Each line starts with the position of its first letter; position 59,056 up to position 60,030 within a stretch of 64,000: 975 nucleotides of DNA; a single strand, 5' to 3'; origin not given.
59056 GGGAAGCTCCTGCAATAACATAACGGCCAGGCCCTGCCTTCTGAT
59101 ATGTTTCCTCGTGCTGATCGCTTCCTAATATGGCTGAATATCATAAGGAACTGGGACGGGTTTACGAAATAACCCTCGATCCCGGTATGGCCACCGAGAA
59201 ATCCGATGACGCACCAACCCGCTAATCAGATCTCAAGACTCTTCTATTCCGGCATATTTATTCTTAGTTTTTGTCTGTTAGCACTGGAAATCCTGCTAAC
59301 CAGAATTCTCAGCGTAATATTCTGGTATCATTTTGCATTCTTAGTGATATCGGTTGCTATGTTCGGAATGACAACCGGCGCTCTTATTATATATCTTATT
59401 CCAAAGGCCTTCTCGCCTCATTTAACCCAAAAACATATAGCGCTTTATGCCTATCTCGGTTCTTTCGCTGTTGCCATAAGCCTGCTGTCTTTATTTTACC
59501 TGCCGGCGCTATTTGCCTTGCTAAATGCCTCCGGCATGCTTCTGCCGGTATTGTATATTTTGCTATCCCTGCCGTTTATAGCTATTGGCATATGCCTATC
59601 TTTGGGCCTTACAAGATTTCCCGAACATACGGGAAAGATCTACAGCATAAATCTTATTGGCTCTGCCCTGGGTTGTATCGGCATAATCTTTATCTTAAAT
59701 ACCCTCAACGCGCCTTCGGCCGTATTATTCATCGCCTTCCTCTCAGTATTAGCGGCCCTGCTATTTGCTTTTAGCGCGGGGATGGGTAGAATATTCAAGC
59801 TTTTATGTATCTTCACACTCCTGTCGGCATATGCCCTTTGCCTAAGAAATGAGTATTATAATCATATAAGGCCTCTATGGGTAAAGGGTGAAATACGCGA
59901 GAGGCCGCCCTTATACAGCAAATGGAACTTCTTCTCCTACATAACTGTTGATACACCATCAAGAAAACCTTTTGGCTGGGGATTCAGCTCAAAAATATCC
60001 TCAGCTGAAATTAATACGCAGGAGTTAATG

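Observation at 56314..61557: GT-C (PMT/ArnT-like, TPR-tailed) + GT2 polyprenol-P-sugar synthase + membrane spermidine-synthase-like gene cluster divergently adjacent to the tad/giant operon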

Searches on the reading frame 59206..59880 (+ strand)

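Call 8: search_protein_families(library=pfam, proteins=[window:59206-59880:+], max_evalue=10)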
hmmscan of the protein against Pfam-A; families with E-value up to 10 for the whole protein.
window:59206-59880:+ (225 aa): 2 families
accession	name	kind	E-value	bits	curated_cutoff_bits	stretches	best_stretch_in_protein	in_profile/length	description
PF17272.7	DUF5337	-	0.031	14.6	27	1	142-189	12-59/74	Family of unknown function (DUF5337)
PF03134.24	TB2_DP1_HVA22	-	7.5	7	27.2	1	18-63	24-70/77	TB2/DP1, HVA22 family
